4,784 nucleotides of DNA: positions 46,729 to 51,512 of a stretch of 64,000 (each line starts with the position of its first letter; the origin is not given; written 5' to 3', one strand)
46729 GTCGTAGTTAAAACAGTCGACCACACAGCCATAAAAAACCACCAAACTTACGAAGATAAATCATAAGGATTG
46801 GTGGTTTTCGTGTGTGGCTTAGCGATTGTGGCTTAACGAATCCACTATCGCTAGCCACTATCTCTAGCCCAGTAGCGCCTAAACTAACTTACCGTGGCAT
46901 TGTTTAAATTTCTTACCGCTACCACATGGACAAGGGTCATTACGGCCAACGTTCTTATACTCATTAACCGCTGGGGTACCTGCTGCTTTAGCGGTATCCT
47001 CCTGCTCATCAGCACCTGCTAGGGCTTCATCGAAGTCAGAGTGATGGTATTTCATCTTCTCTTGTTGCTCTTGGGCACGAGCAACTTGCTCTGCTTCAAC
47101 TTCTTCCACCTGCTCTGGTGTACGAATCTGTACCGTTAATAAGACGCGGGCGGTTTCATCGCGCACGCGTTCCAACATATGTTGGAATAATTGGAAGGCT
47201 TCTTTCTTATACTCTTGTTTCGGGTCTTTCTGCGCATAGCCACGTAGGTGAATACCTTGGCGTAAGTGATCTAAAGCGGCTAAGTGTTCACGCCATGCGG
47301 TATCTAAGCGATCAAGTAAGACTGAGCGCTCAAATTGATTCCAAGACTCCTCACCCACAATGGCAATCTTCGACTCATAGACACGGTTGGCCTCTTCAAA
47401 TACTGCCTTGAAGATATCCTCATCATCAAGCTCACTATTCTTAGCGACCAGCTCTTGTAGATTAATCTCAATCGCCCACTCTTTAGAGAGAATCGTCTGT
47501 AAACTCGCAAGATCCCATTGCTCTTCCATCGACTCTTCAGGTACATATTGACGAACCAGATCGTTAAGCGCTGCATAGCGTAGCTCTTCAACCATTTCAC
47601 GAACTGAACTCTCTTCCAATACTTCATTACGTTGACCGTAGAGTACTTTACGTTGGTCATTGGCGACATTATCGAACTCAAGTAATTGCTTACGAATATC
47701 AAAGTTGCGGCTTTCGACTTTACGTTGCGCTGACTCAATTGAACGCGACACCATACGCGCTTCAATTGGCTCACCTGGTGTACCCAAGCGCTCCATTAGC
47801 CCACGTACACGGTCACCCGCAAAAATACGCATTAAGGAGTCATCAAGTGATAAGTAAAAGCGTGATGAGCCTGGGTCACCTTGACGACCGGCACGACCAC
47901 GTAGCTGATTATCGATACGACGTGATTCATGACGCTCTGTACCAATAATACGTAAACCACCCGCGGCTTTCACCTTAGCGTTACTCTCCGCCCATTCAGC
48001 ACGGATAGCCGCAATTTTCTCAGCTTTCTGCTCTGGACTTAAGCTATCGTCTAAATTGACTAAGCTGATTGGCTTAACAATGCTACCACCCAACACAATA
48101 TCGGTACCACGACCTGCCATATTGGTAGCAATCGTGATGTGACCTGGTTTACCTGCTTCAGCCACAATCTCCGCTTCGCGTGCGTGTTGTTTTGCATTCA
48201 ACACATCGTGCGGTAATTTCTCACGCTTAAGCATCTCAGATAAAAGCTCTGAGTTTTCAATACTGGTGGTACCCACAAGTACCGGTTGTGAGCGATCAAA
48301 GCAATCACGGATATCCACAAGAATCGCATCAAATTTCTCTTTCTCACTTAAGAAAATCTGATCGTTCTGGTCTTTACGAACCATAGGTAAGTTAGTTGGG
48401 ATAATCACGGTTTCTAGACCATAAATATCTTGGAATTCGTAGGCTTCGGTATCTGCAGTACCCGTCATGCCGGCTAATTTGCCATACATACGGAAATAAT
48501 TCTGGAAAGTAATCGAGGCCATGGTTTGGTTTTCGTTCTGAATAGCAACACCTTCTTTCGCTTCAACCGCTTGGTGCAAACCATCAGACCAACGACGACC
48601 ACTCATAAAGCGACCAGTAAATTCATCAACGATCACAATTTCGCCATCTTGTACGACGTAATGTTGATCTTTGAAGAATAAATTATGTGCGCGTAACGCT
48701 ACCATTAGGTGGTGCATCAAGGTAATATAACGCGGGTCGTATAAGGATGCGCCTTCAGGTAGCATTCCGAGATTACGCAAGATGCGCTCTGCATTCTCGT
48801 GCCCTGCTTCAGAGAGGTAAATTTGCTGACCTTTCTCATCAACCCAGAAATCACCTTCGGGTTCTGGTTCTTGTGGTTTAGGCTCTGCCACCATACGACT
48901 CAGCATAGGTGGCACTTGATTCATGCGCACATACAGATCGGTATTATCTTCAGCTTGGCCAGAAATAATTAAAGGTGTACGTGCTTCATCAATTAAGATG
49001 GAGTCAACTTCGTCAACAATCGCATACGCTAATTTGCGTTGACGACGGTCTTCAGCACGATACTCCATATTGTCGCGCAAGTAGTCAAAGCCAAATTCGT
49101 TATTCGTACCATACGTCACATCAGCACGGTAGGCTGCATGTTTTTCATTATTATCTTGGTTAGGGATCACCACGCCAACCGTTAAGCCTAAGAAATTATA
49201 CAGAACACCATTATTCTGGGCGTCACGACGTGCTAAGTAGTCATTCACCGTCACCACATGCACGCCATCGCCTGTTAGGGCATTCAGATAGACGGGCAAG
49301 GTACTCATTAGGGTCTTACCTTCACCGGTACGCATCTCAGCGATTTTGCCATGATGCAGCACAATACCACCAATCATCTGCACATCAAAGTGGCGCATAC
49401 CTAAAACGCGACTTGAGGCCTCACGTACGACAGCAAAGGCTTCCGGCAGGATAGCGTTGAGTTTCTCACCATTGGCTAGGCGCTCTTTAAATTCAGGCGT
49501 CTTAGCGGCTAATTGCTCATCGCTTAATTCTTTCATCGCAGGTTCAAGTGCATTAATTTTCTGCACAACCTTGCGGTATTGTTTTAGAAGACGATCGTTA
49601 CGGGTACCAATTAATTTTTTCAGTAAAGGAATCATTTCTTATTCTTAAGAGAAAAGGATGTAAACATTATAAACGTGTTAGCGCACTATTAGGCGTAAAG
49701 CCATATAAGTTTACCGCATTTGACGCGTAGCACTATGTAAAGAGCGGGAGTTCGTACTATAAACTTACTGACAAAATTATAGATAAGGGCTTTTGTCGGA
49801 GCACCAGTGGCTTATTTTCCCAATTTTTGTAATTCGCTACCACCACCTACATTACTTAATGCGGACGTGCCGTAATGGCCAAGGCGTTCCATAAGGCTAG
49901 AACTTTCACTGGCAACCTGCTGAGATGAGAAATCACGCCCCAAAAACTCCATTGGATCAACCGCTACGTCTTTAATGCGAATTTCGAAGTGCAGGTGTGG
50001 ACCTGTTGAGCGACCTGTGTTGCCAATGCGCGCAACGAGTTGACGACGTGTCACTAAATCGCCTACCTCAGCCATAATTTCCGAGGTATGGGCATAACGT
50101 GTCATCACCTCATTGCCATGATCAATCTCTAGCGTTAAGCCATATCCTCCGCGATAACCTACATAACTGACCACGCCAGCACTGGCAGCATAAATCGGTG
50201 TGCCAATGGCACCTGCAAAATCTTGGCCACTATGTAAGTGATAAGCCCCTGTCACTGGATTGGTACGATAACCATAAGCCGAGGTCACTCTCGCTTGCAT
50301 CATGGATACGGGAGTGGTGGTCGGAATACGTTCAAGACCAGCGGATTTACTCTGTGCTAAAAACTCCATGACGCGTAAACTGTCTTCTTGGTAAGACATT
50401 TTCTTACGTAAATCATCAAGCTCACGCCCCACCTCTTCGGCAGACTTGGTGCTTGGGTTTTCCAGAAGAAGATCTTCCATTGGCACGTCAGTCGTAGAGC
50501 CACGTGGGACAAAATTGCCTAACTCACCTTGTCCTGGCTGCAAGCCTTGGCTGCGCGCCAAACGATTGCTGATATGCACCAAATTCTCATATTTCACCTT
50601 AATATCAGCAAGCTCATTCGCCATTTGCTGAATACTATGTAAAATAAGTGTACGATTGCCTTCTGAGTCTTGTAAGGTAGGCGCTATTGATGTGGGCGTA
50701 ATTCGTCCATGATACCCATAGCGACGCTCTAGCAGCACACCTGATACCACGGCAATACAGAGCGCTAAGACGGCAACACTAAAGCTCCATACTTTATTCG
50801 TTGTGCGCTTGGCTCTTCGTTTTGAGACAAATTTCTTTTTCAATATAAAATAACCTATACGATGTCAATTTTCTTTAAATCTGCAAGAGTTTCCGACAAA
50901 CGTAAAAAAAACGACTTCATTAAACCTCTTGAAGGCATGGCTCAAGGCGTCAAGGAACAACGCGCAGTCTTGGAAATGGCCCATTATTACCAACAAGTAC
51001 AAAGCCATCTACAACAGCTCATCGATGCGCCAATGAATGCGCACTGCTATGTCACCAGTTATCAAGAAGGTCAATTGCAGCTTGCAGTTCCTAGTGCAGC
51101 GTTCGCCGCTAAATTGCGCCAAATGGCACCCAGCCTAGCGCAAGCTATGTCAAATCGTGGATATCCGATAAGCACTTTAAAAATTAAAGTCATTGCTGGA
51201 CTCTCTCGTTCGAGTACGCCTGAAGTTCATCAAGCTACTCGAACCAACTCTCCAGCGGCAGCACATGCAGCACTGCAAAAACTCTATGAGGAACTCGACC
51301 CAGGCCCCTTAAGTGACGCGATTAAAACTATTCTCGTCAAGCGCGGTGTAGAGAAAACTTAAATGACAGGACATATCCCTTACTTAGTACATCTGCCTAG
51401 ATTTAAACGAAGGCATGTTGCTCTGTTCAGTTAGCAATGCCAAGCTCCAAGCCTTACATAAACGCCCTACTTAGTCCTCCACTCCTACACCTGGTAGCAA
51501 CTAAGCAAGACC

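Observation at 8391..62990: Window-wide pattern: the last codons plus stop codon of unrelated genes are re-copied in tandem just downstream of the real stop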

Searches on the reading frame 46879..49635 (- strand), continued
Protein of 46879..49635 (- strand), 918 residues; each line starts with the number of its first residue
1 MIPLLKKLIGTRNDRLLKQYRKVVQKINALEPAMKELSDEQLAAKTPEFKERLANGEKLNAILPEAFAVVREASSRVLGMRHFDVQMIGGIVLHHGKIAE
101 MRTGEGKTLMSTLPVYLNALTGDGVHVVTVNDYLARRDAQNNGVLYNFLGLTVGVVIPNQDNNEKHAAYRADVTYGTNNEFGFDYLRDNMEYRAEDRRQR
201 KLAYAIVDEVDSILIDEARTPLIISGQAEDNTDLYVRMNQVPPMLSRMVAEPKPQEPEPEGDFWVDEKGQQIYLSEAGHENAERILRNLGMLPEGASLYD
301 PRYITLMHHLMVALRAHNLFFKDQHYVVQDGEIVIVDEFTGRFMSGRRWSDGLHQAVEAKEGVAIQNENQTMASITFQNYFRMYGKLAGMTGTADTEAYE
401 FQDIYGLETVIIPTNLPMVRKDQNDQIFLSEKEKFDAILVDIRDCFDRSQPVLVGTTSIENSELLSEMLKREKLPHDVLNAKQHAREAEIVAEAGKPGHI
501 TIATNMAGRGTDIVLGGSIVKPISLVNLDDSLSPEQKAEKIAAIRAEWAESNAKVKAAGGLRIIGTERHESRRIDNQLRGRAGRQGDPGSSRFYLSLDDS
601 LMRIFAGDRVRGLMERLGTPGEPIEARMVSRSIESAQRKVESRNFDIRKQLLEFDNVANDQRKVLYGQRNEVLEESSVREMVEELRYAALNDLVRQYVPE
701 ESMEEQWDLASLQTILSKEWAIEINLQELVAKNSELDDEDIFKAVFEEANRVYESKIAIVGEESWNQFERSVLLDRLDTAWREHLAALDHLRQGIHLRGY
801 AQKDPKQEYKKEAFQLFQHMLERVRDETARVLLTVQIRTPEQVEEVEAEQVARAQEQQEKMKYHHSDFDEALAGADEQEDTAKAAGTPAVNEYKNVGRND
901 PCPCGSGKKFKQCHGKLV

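Call 62: find_encoding_contigs(protein=P0150, flank=10000, max_places=8)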
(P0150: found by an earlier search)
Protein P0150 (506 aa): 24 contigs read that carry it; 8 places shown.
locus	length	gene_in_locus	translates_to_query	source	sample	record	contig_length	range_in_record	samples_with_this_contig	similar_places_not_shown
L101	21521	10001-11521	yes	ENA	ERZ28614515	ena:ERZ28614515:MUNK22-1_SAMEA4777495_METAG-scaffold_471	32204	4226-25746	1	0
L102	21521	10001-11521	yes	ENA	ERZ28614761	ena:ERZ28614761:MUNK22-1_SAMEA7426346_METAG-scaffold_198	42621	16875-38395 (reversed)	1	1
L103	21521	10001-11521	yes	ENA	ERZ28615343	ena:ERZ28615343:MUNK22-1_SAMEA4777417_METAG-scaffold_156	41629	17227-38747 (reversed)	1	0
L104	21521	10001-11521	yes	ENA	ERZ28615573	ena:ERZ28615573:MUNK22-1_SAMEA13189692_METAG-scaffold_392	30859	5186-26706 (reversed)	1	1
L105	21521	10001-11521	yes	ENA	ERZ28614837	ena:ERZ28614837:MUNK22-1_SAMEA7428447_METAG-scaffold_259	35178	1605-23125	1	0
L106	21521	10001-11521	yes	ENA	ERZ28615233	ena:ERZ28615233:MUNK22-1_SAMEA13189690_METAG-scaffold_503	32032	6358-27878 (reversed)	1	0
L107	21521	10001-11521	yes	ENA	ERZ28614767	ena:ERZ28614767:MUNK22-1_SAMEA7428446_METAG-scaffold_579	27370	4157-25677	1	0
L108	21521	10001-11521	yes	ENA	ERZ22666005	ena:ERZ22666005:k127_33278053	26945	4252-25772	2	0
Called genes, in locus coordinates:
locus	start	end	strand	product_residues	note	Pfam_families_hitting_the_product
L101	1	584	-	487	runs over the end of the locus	PF00199:Catalase, PF06628:Catalase-rel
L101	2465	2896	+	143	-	PF02381:MraZ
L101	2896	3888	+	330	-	PF01795:Methyltransf_5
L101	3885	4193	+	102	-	PF04999:FtsL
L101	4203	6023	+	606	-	PF03717:PBP_dimer, PF21922:PBP_dimer_2 (faint), PF00905:Transpeptidase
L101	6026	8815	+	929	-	PF01225:Mur_ligase, PF08245:Mur_ligase_M, PF02875:Mur_ligase_C, PF08245:Mur_ligase_M, PF02875:Mur_ligase_C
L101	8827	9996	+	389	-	PF10555:MraY_sig1 (weak), PF00953:Glycos_transf_4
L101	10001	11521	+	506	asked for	PF21799:MurD-like_N, PF08245:Mur_ligase_M, PF02875:Mur_ligase_C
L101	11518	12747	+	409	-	PF01098:FTSW_RODA_SPOVE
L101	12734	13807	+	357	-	PF03033:Glyco_transf_28, PF13579:Glyco_trans_4_4, PF04101:Glyco_tran_28_C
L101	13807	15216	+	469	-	PF01225:Mur_ligase, PF08245:Mur_ligase_M, PF02875:Mur_ligase_C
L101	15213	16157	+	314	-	PF01820:Dala_Dala_lig_N, PF02655:ATP-grasp_3, PF02786:CPSase_L_D2 (faint), PF08443:RimK (faint), PF14397:ATPgrasp_ST (faint), PF02222:ATP-grasp, PF07478:Dala_Dala_lig_C, PF03133:TTL (weak)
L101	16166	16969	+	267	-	PF08478:POTRA_1, PF03799:FtsQ_DivIB_C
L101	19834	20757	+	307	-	PF03331:LpxC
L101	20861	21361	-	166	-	PF05258:DciA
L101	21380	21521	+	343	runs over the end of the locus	PF01551:Peptidase_M23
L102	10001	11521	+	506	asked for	PF21799:MurD-like_N, PF08245:Mur_ligase_M, PF02875:Mur_ligase_C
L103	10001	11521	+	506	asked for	PF21799:MurD-like_N, PF08245:Mur_ligase_M, PF02875:Mur_ligase_C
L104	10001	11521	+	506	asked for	PF21799:MurD-like_N, PF08245:Mur_ligase_M, PF02875:Mur_ligase_C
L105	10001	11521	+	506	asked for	PF21799:MurD-like_N, PF08245:Mur_ligase_M, PF02875:Mur_ligase_C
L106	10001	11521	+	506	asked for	PF21799:MurD-like_N, PF08245:Mur_ligase_M, PF02875:Mur_ligase_C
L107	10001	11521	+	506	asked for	PF21799:MurD-like_N, PF08245:Mur_ligase_M, PF02875:Mur_ligase_C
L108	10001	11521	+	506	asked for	PF21799:MurD-like_N, PF08245:Mur_ligase_M, PF02875:Mur_ligase_C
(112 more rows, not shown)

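Call 66: find_encoding_contigs(protein=P0147, flank=10000, max_places=8)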
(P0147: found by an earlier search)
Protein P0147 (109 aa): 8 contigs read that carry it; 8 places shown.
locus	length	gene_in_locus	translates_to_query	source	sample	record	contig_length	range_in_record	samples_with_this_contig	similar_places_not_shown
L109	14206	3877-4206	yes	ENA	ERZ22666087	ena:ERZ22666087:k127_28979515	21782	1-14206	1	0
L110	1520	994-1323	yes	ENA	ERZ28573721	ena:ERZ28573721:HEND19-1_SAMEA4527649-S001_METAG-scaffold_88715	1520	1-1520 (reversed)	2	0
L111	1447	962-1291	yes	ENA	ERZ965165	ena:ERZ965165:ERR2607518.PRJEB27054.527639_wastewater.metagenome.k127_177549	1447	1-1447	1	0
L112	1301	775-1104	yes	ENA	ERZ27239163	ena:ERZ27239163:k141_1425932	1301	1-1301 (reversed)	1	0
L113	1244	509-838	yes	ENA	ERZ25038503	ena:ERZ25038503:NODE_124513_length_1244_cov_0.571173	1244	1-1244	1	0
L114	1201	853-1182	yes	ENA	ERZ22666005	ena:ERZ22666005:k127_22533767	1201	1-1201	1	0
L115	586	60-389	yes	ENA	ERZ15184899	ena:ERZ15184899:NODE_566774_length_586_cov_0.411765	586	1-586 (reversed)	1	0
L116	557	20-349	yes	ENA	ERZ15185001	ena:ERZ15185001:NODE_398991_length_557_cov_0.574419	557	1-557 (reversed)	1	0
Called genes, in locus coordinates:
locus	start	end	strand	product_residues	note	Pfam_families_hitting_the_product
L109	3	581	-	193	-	?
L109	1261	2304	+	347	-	PF01032:FecCD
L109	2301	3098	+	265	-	PF00005:ABC_tran, PF13304:AAA_21 (faint)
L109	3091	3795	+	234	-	PF03591:AzlC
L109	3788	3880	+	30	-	-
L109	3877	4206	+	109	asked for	PF05437:AzlD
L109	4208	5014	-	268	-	PF05690:ThiG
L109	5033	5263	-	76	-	PF02597:ThiS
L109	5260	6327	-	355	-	PF01266:DAO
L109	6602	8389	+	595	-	PF00270:DEAD, PF00271:Helicase_C, PF16124:RecQ_Zn_bind, PF09382:RQC, PF00570:HRDC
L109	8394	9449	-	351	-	PF05496:RuvB_N, PF01078:Mg_chelatase (faint), PF20720:nSTAND3 (faint), PF07728:AAA_5 (faint), PF00004:AAA, PF17864:AAA_lid_4, PF05491:WHD_RuvB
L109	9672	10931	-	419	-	PF06808:DctM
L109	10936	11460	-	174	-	PF04290:DctQ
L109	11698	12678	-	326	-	PF03480:DctP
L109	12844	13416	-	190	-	PF01330:RuvA_N, PF00633:HHH (faint), PF14520:HHH_5, PF07499:RuvA_C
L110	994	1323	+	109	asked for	PF05437:AzlD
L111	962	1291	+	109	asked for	PF05437:AzlD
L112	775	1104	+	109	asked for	PF05437:AzlD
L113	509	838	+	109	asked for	PF05437:AzlD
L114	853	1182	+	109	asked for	PF05437:AzlD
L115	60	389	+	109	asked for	PF05437:AzlD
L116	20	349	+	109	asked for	PF05437:AzlD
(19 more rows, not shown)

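Call 69: find_encoding_contigs(protein=P0151, flank=3000, max_places=10)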
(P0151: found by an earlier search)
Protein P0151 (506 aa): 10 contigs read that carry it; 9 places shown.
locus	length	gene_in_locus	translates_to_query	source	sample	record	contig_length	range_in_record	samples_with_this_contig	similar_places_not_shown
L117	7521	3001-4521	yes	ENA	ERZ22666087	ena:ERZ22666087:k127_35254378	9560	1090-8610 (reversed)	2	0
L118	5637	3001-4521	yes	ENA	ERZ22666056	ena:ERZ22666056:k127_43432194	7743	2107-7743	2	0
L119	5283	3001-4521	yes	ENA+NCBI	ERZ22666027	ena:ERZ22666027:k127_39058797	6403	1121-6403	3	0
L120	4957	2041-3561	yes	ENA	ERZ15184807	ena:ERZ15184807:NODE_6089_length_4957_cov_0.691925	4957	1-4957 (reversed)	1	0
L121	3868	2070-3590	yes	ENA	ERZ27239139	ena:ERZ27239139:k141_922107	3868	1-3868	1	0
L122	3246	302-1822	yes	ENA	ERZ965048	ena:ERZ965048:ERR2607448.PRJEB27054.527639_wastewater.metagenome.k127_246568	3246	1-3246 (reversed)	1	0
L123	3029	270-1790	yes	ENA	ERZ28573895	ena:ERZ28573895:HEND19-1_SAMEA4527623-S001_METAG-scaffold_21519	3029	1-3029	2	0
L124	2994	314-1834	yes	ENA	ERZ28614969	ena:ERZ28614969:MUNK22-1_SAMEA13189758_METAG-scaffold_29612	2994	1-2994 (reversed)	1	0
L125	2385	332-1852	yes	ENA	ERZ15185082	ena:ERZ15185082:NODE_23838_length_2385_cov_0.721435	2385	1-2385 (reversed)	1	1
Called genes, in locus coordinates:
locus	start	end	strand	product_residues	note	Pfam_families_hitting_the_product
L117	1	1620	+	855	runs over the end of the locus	?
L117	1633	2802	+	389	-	PF10555:MraY_sig1 (weak), PF00953:Glycos_transf_4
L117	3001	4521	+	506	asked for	PF21799:MurD-like_N, PF08245:Mur_ligase_M, PF02875:Mur_ligase_C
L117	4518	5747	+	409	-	PF01098:FTSW_RODA_SPOVE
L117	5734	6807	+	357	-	PF03033:Glyco_transf_28, PF13579:Glyco_trans_4_4, PF04101:Glyco_tran_28_C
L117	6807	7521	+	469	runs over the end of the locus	PF01225:Mur_ligase, PF08245:Mur_ligase_M, PF02875:Mur_ligase_C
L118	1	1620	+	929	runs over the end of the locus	PF01225:Mur_ligase, PF08245:Mur_ligase_M, PF02875:Mur_ligase_C, PF08245:Mur_ligase_M, PF02875:Mur_ligase_C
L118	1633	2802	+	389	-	PF10555:MraY_sig1 (weak), PF00953:Glycos_transf_4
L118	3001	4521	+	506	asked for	PF21799:MurD-like_N, PF08245:Mur_ligase_M, PF02875:Mur_ligase_C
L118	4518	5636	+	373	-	?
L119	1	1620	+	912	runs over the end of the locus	?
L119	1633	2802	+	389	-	PF10555:MraY_sig1 (weak), PF00953:Glycos_transf_4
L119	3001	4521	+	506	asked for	PF21799:MurD-like_N, PF08245:Mur_ligase_M, PF02875:Mur_ligase_C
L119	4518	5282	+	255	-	?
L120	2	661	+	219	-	?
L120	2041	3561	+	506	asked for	PF21799:MurD-like_N, PF08245:Mur_ligase_M, PF02875:Mur_ligase_C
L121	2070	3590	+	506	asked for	PF21799:MurD-like_N, PF08245:Mur_ligase_M, PF02875:Mur_ligase_C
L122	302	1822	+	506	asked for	PF21799:MurD-like_N, PF08245:Mur_ligase_M, PF02875:Mur_ligase_C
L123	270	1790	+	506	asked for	PF21799:MurD-like_N, PF08245:Mur_ligase_M, PF02875:Mur_ligase_C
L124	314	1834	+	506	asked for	PF21799:MurD-like_N, PF08245:Mur_ligase_M, PF02875:Mur_ligase_C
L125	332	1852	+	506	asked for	PF21799:MurD-like_N, PF08245:Mur_ligase_M, PF02875:Mur_ligase_C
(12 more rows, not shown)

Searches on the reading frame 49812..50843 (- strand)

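Call 27: search_protein_families(library=pfam, proteins=[window:49812-50843:-], max_evalue=1e-8)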
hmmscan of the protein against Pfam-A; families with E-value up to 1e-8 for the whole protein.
window:49812-50843:- (343 aa): 1 family
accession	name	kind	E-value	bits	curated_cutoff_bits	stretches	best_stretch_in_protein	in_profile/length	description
PF01551.29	Peptidase_M23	-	3.2e-31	107.8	28.7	1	203-297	2-96/96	Peptidase family M23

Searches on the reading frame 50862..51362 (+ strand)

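Call 27: search_protein_families(library=pfam, proteins=[window:50862-51362:+], max_evalue=1e-8)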
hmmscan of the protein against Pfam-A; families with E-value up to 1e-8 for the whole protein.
window:50862-51362:+ (166 aa): 1 family
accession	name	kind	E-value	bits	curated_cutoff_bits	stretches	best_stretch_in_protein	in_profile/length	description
PF05258.17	DciA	-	3e-11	43.8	24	1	28-108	7-89/89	Dna[CI] antecedent, DciA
